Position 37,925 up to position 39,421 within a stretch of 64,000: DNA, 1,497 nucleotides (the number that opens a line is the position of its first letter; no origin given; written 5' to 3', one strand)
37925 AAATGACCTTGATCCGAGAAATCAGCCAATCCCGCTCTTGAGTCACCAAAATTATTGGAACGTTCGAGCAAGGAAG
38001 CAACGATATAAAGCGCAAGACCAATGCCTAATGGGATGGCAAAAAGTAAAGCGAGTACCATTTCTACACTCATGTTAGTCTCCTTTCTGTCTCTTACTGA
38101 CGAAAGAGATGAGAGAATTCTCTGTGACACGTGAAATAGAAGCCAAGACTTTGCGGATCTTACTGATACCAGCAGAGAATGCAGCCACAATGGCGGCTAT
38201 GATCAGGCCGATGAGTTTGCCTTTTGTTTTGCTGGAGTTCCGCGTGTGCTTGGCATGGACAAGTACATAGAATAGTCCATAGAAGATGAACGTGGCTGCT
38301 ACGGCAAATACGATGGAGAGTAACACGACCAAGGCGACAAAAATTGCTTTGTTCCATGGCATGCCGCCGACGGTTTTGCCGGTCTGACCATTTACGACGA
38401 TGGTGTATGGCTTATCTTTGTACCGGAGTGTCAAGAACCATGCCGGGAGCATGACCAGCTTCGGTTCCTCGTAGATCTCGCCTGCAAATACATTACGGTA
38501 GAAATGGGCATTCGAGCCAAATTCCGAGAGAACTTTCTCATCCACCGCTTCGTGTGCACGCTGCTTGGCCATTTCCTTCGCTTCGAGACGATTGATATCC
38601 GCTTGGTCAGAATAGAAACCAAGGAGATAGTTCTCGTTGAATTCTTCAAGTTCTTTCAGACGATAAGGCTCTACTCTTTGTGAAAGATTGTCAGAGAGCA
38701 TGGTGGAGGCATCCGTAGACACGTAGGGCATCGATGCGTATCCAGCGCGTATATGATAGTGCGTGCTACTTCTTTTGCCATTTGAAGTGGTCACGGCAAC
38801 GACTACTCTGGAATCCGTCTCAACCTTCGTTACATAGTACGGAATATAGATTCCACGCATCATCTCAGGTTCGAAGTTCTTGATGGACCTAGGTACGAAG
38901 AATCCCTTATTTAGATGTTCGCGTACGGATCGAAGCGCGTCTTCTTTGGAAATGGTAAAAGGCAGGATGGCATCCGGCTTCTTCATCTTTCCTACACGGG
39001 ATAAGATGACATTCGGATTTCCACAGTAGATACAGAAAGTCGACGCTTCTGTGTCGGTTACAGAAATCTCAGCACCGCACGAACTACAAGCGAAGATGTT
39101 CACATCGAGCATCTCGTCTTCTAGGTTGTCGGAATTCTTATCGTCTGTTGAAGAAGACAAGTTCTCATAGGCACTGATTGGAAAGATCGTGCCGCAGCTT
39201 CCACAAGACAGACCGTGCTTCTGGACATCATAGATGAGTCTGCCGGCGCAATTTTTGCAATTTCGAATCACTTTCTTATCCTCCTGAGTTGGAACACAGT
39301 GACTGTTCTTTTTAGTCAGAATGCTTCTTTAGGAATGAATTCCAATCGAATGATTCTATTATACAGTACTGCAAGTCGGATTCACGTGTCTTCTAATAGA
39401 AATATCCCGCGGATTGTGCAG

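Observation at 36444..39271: Tandemly duplicated two-gene module: membrane-anchored zinc-ribbon protein plus small single-pass membrane protein, both of an uncharacterised family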

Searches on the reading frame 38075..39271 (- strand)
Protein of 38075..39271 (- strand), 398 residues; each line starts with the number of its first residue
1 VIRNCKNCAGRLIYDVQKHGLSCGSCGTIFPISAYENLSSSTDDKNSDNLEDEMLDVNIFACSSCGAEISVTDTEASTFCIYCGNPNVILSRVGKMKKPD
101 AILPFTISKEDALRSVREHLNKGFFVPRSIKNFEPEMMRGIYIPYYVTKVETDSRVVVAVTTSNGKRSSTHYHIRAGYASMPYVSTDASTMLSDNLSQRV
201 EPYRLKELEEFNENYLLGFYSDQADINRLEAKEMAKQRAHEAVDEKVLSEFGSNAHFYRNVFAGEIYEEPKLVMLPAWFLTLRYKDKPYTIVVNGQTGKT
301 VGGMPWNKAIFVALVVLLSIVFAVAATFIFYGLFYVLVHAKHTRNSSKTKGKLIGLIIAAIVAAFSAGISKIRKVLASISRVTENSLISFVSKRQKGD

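Call 3: search_protein_families(library=pfam, proteins=[window:38075-39271:-], max_evalue=1)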
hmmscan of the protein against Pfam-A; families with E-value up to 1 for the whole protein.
window:38075-39271:- (398 aa): 16 families
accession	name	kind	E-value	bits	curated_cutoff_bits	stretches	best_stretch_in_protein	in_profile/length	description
PF02150.21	Zn_ribbon_RPB9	-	7.6e-05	23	25.2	1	5-34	4-35/36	RNA polymerases M/15 Kd subunit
PF03966.22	Trm112p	-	0.00085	19.6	22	1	5-33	10-38/40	Trm112p-like protein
PF08271.17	Zn_Ribbon_TF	-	0.0017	18.3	29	1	5-30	3-29/43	TFIIB zinc-binding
PF19134.6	DUF5817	-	0.0049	17.3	31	0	60-85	4-29/57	Domain of unknown function (DUF5817)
PF25122.1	DUF7815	-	0.006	16.9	25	2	77-85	18-26/27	Domain of unknown function (DUF7815)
PF21344.3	Zn_ribbon_LysW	-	0.0073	16.4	27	1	50-75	12-37/46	Alpha-aminoadipate carrier protein LysW-like, globular domain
PF09538.15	FYDLN_acid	-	0.027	15.6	23.9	1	3-48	10-54/105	Protein of unknown function (FYDLN_acid)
PF12773.13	DZR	-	0.037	14.6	27.3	1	5-84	1-45/45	Double zinc ribbon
PF10080.14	FtrD-like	-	0.051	14.2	26.3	0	4-35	36-66/101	Membrane iron-sulfur containing protein FtrD-like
PF08772.16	Zn_ribbon_NOB1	-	0.066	13.8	24.9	0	61-88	10-34/72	Nin one binding (NOB1) Zn-ribbon like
PF08792.16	A2L_zn_ribbon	-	0.1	12.7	22.9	1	3-32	4-33/33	A2L zinc ribbon domain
PF18895.5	T4SS_pilin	-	0.11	13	26.6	1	317-371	16-69/71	Type IV secretion system pilin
PF01155.25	HypA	-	0.16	12.5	28.9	1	51-90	63-99/112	Hydrogenase/urease nickel incorporation, metallochaperone, hypA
PF23548.1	Zn_ribbon_FGT1_2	-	0.19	11.8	27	0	60-71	21-32/35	FORGETTER1 second zinc ribbon domain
PF18912.6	DZR_2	-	0.32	11.3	27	0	61-86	23-45/56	Double zinc ribbon domain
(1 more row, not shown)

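Call 8: search_protein_families(library=ncbifam, proteins=[window:38075-39271:-], max_evalue=1)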
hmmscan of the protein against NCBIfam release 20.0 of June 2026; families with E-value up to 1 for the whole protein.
window:38075-39271:- (398 aa): 7 families
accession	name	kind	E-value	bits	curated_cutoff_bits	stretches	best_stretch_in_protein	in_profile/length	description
NF041197.2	CxxC_Se_CxxC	equivalog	0.025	14.7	40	0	5-35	1-33/53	dual CXXC motif small (seleno)protein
NF004546.0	PRK05888.3-3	equivalog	0.067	12.6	260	1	17-79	63-126/196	NADH-quinone oxidoreductase subunit NuoI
NF011481.0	PRK14890.1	equivalog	0.17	11.9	61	1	60-87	10-37/61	putative Zn-ribbon RNA-binding protein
NF041070.1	carrier_LysW_Arch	domain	0.25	11.4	75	0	52-77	16-41/57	alpha-aminoadipate/glutamate carrier protein LysW/ArgW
TIGR03655.1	anti_R_Lar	subfamily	0.32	11.3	39.6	1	50-77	17-46/55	Lar family restriction alleviation protein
NF053671.1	bindosome_BasC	exception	0.59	10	260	1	307-380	6-78/140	bindosome assembly system protein BasC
NF011482.0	PRK14892.1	equivalog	0.96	9.4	109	1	58-86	20-48/101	putative transcription elongation factor Elf1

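Call 19: search_solved_structures(query=A1, max_evalue=10)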
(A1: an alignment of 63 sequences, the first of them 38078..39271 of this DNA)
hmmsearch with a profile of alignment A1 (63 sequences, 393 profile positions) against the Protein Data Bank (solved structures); distinct sequences matched with E-value up to 10: 21.
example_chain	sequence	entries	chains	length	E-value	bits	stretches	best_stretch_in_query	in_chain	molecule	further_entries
4qiw_P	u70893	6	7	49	0.0025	20.1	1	52-84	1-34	DNA-directed RNA polymerase subunit P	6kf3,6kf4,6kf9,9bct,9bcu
1pft_A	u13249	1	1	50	0.017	17.4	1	3-33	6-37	TFIIB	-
3h0g_L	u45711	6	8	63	0.13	14.5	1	54-81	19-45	DNA-directed RNA polymerases I, II, and III subunit RPABC4 | RNA polymerase II subunit Rpb12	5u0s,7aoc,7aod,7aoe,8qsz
36ro_P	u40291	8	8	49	0.14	14.4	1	55-83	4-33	DNA-directed RNA polymerase subunit Rpo12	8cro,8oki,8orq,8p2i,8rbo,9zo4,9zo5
5fj8_I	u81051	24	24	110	0.23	13.7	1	1-81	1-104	DNA-DIRECTED RNA POLYMERASE III SUBUNIT RPC10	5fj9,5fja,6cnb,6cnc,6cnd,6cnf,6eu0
6gq1_AW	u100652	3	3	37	0.28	13.4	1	3-33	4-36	Ubiquitin-40S ribosomal protein S31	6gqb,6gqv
7m10_A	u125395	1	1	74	0.57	12.4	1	6-62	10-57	Lysine-specific demethylase PHF2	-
5it7_f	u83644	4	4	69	0.58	12.3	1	3-33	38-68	Ubiquitin-40S ribosomal protein S27a | Ribosomal protein eS31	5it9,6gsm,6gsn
3kqi_A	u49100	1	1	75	0.59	12.3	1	6-62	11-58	PHD finger protein 2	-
5mei_e1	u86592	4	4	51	0.74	12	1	3-33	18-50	Ubiquitin-40S ribosomal protein S31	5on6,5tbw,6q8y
4ywl_A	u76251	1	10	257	1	11.5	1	49-85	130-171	Cell division control protein 21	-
6qvv_A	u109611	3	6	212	1.2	11.4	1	179-239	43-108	RNA-dependent RNA polymerase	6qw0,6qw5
2hf1_A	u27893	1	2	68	1.5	11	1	3-34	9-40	Tetraacyldisaccharide-1-P 4-kinase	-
3wwl_A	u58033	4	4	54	1.8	10.7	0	2-75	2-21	Alpha-aminoadipate carrier protein LysW | OrfF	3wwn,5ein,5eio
2yuc_A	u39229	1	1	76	1.8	10.7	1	10-40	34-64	TNF receptor-associated factor 4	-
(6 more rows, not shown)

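Call 24: find_related_loci(query=A1, collection=genome_contigs, flank=6000)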
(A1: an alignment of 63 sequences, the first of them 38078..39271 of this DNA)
Query A1 (398 aa) in genome_contigs; peptide patterns used: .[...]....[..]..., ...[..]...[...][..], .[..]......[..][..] (x = any residue, [..] = any of these).
598 stretches matched a pattern (row limit reached: there are more); 478 encode a relative of the query (tblastn E <= 1e-3); the best 80 are kept; 80 distinct loci.
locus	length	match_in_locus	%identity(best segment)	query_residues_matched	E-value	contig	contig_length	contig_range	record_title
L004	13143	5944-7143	51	1-398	2e-142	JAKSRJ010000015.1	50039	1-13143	MAG: Saccharofermentans sp. isolate Horse_feces252 MAG252_15, whole genome shotgun sequence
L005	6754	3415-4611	53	1-398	7e-140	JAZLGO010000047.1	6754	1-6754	MAG: Saccharofermentans sp. isolate T1900044995_TA20190057.MAGScoT_cleanbin_000025 SGB_4240_k141_224136, whole genome sh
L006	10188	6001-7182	50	1-398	4e-139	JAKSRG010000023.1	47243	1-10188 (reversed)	MAG: Clostridia bacterium isolate Horse_feces249 MAG249_23, whole genome shotgun sequence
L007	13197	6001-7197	51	1-398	8e-136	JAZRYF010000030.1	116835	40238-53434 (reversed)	MAG: Saccharofermentans sp. isolate T1900044950_TA20190003.MAGScoT_cleanbin_000024 SGB_3595_k141_2139313, whole genome s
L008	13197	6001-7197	50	1-397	2e-131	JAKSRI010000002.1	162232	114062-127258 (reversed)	MAG: Saccharofermentans sp. isolate Horse_feces251 MAG251_2, whole genome shotgun sequence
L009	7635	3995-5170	41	1-396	2e-104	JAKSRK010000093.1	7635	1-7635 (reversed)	MAG: Saccharofermentans sp. isolate Horse_feces253 MAG253_93, whole genome shotgun sequence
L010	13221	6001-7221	41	1-396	2e-99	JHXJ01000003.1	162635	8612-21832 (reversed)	Ruminococcaceae bacterium AB4001 T486DRAFT_scaffold00003.3_C, whole genome shotgun sequence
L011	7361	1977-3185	38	5-398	4e-99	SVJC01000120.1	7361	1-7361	MAG: Oscillospiraceae bacterium isolate SIG425 NODE_151242_length_7361_cov_1.640033, whole genome shotgun sequence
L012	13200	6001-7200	39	5-395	2e-98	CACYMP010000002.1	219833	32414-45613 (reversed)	MAG: Ruminococcaceae bacterium isolate RUG12081 genome assembly, contig: RUG12081_asm_2, whole genome shotgun sequence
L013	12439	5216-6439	40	1-396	2e-96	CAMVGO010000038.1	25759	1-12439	MAG TPA_asm: uncultured Clostridia bacterium isolate SRR8387719_bin.33_metaWRAP_v1.3_MAG genome assembly, contig: ERZ142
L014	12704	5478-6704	40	1-396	7e-96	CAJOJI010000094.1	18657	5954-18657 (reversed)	uncultured Saccharofermentans sp. isolate Red_deer_4_mag_227 genome assembly, contig: scaffold_19003, whole genome shotg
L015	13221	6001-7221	41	1-396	9e-96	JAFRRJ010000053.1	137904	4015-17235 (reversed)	MAG: Clostridiales bacterium isolate RGIG2731 Goat_Omasum-4__c542186, whole genome shotgun sequence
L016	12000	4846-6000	40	1-397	2e-93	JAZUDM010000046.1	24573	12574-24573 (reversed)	MAG: Saccharofermentans sp. isolate T1900045309_TH20190079.MAGScoT_cleanbin_000002 SGB_6208_k141_1535589, whole genome s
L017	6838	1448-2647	37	1-395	5e-92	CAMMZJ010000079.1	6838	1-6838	MAG: uncultured Clostridia bacterium isolate SRR1206671_bin.145_metaWRAP_v1.3_MAG genome assembly, contig: NODE.35959_le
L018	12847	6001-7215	40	5-398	2e-91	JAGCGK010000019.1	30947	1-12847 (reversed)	MAG: Clostridiales bacterium isolate RGIG9768 Yak_Omasum-5__c104531, whole genome shotgun sequence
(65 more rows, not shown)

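Call 28: predict_structure(alignment_id=A1)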
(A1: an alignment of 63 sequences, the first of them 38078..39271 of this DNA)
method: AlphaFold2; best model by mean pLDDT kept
length: 398 residues; sequences in the alignment: 63
mean_pLDDT: 79.6   pTM: 0.72
mean pLDDT of the five models: 79.6, 79.3, 78.5, 78.0, 77.6
residues with pLDDT >= 90: 127; 70-90: 203; 50-70: 33; < 50: 35
segments of 3 or more residues with pLDDT < 50: 37-51, 342-345, 384-398
pLDDT, mean of each block of 10 residues (from residue 1): 72 75 82 61 33 72 74 63 75 81 93 91 84 85 93 94 87 93 89 74 92 83 86 93 92 89 93 93 81 93 82 90 88 73 53 79 85 74 47 36
secondary structure, 60 per line:
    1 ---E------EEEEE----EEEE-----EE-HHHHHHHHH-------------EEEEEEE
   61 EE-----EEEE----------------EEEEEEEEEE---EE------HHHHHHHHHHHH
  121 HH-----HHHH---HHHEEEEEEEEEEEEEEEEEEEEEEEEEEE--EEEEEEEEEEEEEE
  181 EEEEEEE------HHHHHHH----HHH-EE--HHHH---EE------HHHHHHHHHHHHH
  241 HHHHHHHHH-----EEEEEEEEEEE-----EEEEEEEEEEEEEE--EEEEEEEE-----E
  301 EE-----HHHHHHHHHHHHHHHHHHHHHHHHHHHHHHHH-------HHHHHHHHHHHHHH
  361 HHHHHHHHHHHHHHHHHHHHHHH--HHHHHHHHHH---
elements in order: E11-15 E20-23 H32-40 E54-62 E68-71 E88-97 H109-122 H128-131 E138-164 E167-187 H194-200 H213-216 H228-249 E255-265 E271-284 E287-294 E300-302 H308-339 H347-383 H386-395

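Call 47: search_protein_families(library=padloc, proteins=[window:38075-39271:-], max_evalue=1)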
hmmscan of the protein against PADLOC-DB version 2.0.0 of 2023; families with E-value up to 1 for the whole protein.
window:38075-39271:- (398 aa): 4 families
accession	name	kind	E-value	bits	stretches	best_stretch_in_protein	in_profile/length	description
PDLC04162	HEC-08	-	0.0031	14.6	1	4-83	245-317/358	-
PDLC01736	TniQ_IF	-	0.0042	14.3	1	59-86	158-184/400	TniQ_1_I-F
PDLC04447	PDC-M14A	-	0.022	13.2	1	45-85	109-149/152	-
PDLC05059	PDC-S64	-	0.063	10.2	1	2-47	261-307/339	-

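Call 48: search_protein_families(library=phrogs, proteins=[window:38075-39271:-], max_evalue=1)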
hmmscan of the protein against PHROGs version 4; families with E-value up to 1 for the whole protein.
window:38075-39271:- (398 aa): 11 families
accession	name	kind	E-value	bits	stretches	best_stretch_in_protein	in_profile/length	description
phrog_4875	-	unknown function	0.00048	21.2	1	4-37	14-48/77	-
phrog_33939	-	unknown function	0.0098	15.7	1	287-326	302-340/372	-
phrog_27717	-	unknown function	0.081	14.1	1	143-185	62-102/121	-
phrog_32727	-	unknown function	0.082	14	0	22-55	7-38/78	-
phrog_2510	-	unknown function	0.12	13.1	1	112-225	86-198/219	-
phrog_17157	-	unknown function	0.15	13.3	0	59-78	33-52/80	-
phrog_5602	-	unknown function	0.2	12.3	0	49-87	8-52/60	-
phrog_4736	-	other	0.33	11.3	1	19-83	421-495/498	L-glutamine-D-fructose-6-phosphate aminotransferase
phrog_200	-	other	0.43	10.6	1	304-367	39-98/379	lipoprotein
phrog_8676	-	unknown function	0.72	10.9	0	7-25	53-70/91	-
phrog_2834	-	unknown function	0.72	10.8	1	18-83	13-73/78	-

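Call 67: find_related_loci(query=A1, collection=viral_contigs, flank=5000)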
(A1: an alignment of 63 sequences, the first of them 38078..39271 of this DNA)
Query A1 (398 aa) in viral_contigs; peptide patterns used: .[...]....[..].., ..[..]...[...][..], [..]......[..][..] (x = any residue, [..] = any of these).
105 stretches matched a pattern, but none encodes a relative of the query by tblastn (E <= 1e-3).

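Call 76: search_dna_similar(query=window:38078-39271:-, collection=plasmids, mode=protein, max_evalue=0.001, max_rows=20)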
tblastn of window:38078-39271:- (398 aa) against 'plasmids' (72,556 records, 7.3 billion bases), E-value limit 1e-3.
Records with a match: 12; places in all: 12; records where one place covers at least 80% of the query: 3.
Best place of each record, by identity: <60% 12.
By first word of the organism name: Paracoccus 5; Vibrio 3; Enterococcus 1; Comamonas 1; Pseudorhodobacter 1; Tsukamurella 1.
By predicted mobility (MOB-suite, as given by PLSDB): non-mobilizable 8; conjugative 3; mobilizable 1.
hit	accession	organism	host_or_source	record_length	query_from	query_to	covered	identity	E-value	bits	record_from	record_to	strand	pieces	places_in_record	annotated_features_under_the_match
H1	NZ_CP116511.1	Enterococcus gallinarum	Bos taurus,whole organism,fecal sample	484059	1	336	84%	26.5%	5e-30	129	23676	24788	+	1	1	hypothetical protein | TPM domain-containing protein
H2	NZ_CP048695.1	Vibrio coralliilyticus OCN008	coral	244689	5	321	80%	27.5%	5e-30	129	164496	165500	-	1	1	hypothetical protein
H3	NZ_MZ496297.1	Vibrio sp.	-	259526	5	321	80%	27.5%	5e-30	129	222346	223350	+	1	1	hypothetical protein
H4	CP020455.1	Vibrio coralliilyticus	Crassostrea gigas (Pacific ...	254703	5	320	79%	27.5%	1e-13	135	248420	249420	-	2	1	hypothetical protein (x2)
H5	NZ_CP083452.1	Comamonas odontotermitis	cell culture,cucumber rhizosphere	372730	5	371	92%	22.1%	2e-19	98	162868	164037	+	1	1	TFIIB-type zinc ribbon-containing protein | glycine zipper domain-containing protein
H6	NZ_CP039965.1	Pseudorhodobacter turbinis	single bacterial isolate,Turban shell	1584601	5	334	83%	24.2%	1e-26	119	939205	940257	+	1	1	record has no annotation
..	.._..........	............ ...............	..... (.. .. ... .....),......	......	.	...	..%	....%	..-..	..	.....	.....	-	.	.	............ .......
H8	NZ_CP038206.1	Paracoccus pantotrophus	single cell,soil associated with ...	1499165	44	307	66%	24.9%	1e-21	104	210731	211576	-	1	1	none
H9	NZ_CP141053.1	Paracoccus denitrificans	-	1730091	44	307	66%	24.8%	2e-20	100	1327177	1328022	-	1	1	none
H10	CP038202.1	Paracoccus ferrooxidans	single cell,bioreactor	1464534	42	307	67%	24.3%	1e-19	99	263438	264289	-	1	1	zinc ribbon domain-containing protein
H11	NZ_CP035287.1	Paracoccus versutus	whole organism,soil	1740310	42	307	67%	24.3%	2e-19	98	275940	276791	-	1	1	none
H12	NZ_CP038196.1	Paracoccus versutus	single cell,soil adjacent to the roots ...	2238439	44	307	66%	24.1%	1e-19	99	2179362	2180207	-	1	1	none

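Call 77: search_dna_similar(query=window:38078-39271:-, collection=phages, mode=protein, max_evalue=0.001, max_rows=20)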
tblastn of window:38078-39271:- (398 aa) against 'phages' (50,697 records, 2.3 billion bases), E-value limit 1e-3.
Records with a match: 8; places in all: 8; records where one place covers at least 80% of the query: 3.
Best place of each record, by identity: <60% 8.
By first word of the organism name: Bacteriophage 5; Listeria 2; Enterococcus 1.
By host as written in the record: - 5; Listeria monocytogenes 2; Enterococcus faecalis 1.
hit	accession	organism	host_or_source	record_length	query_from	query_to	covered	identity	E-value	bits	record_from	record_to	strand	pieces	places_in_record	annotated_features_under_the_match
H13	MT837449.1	Bacteriophage sp.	human fecal samples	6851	5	337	84%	31.5%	1e-45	174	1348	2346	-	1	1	record has no annotation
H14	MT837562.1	Bacteriophage sp.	human fecal samples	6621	5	329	82%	29.6%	1e-35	144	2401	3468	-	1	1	record has no annotation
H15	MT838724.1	Bacteriophage sp.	human fecal samples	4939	5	334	83%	26.3%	2e-36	146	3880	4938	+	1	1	record has no annotation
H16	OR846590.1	Enterococcus phage Efs 1-1-1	Enterococcus faecalis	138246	5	305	76%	28.4%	5e-30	128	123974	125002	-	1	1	record has no annotation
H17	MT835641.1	Bacteriophage sp.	human fecal samples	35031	53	337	72%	26.6%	2e-14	81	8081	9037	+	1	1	record has no annotation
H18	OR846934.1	Listeria phage LM 4-11-1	Listeria monocytogenes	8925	1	286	72%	26.1%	9e-23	106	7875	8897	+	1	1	record has no annotation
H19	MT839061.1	Bacteriophage sp.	human fecal samples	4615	5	237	59%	29.7%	1e-23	108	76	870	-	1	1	record has no annotation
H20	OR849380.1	Listeria phage LM 4-14-1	Listeria monocytogenes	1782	102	334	59%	28.8%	2e-13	77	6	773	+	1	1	record has no annotation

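Call 78: get_annotated_region(hit=H1, flank=5000)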
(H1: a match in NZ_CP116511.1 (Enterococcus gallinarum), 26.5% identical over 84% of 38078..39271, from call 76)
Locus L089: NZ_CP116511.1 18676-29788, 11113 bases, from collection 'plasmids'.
description: Enterococcus gallinarum strain K205-4a plasmid pK205-4a-A, complete sequence
organism: Enterococcus gallinarum (NCBI taxid 1353)
taxonomy: Bacteria; Bacillota; Bacilli; Lactobacillales; Enterococcaceae; Enterococcus; Enterococcus gallinarum
host: -; source: Bos taurus,whole organism,fecal sample; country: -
typing (MOB-suite, as given by PLSDB): non-mobilizable
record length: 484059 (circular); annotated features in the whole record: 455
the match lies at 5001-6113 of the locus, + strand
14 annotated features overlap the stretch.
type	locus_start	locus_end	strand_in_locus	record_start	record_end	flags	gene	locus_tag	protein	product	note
CDS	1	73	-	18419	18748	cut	-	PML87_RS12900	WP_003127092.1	cyclic-di-AMP receptor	-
CDS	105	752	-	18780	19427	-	tmk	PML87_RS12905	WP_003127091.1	dTMP kinase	GO:0015949 - nucleobase-containing small molecule interconversion [Evidence IEA]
CDS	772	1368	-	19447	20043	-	recR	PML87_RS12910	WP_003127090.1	recombination mediator RecR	GO:0006310 - DNA recombination [Evidence IEA]; GO:0006281 - DNA repair [Evidence IEA]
CDS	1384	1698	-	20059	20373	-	-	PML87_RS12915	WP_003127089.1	YbaB/EbfC family nucleoid-associated protein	GO:0008150 - biological_process [Evidence IEA]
CDS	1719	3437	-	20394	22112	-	dnaX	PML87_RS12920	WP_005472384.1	DNA polymerase III subunit gamma/tau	GO:0006260 - DNA replication [Evidence IEA]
CDS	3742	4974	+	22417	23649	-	-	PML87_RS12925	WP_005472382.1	SPFH domain-containing protein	-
CDS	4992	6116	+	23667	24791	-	-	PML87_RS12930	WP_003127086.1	hypothetical protein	-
CDS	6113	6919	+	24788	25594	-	-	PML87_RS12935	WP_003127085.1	TPM domain-containing protein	-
CDS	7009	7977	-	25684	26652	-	-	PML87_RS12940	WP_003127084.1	pyridoxal-phosphate dependent enzyme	-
CDS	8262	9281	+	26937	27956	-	-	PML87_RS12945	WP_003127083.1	branched-chain amino acid aminotransferase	GO:0009081 - branched-chain amino acid metabolic process [Evidence IEA]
CDS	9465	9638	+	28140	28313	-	-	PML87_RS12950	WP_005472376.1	hypothetical protein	-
CDS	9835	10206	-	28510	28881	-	rplL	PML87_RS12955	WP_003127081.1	50S ribosomal protein L7/L12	GO:0006412 - translation [Evidence IEA]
CDS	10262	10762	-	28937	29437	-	rplJ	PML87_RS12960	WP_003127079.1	50S ribosomal protein L10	GO:0006412 - translation [Evidence IEA]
CDS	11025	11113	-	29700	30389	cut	rplA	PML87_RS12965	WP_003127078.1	50S ribosomal protein L1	GO:0006412 - translation [Evidence IEA]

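Call 79: get_annotated_region(hit=H5, flank=5000)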
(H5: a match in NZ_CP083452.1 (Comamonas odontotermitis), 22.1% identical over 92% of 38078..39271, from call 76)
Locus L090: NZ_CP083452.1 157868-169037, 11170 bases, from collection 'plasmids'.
description: Comamonas odontotermitis strain WLL plasmid unnamed1, complete sequence
organism: Comamonas odontotermitis (NCBI taxid 379895)
taxonomy: Bacteria; Pseudomonadota; Betaproteobacteria; Burkholderiales; Comamonadaceae; Comamonas; Comamonas odontotermitis
host: -; source: cell culture,cucumber rhizosphere; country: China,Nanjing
typing (MOB-suite, as given by PLSDB): non-mobilizable
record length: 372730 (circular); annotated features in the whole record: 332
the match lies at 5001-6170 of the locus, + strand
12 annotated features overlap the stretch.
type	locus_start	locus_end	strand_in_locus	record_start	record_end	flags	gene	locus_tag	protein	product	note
CDS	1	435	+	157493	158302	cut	-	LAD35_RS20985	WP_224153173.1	UPF0149 family protein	-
CDS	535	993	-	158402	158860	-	-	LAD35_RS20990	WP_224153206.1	RidA family protein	-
CDS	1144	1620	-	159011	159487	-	-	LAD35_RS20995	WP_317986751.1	cytochrome c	-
CDS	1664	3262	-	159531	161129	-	-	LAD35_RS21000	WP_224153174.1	flavin monoamine oxidase family protein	-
CDS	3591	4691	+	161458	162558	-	-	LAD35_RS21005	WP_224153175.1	SPFH and helix-turn-helix domain-containing protein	-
CDS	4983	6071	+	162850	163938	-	-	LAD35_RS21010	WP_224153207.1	TFIIB-type zinc ribbon-containing protein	-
CDS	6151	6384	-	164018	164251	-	-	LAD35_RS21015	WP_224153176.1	glycine zipper domain-containing protein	-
CDS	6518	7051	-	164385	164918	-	-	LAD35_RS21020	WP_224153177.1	CinA family protein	-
CDS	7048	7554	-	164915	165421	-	-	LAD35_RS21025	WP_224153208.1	phosphatidylglycerophosphatase A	-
CDS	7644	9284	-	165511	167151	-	-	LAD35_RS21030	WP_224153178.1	DUF4139 domain-containing protein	-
CDS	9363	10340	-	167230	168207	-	thiL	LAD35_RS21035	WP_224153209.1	thiamine-phosphate kinase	GO:0009228 - thiamine biosynthetic process [Evidence IEA]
CDS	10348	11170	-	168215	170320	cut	-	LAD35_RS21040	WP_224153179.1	site-specific recombinase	-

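Call 80: get_annotated_region(hit=H2, flank=5000)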
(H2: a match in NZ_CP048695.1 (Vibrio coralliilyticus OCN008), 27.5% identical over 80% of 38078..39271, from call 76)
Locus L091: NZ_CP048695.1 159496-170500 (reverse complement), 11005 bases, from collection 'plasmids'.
description: Vibrio coralliilyticus OCN008 plasmid unnamed1, complete sequence
organism: Vibrio coralliilyticus OCN008 (NCBI taxid 1384040)
taxonomy: Bacteria; Pseudomonadota; Gammaproteobacteria; Vibrionales; Vibrionaceae; Vibrio; Vibrio coralliilyticus; Vibrio coralliilyticus OCN008
host: -; source: coral; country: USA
typing (MOB-suite, as given by PLSDB): non-mobilizable; replicon rep_cluster_564
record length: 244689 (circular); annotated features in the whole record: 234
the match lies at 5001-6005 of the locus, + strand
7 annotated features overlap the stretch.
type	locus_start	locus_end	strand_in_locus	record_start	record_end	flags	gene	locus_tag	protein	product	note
CDS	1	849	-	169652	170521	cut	-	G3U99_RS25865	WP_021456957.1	toll/interleukin-1 receptor domain-containing protein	GO:0007165 - signal transduction [Evidence IEA]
CDS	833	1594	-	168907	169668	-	-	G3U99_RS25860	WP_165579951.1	hypothetical protein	-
CDS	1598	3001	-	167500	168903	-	-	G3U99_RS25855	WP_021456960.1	hypothetical protein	-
CDS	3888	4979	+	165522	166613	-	-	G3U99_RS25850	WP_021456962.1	SPFH domain-containing protein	-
CDS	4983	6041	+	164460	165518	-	-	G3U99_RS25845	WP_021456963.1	hypothetical protein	-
CDS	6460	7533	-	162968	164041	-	-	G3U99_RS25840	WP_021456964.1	LacI family DNA-binding transcriptional regulator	-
CDS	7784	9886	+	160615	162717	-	-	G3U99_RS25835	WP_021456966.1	alpha-galactosidase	-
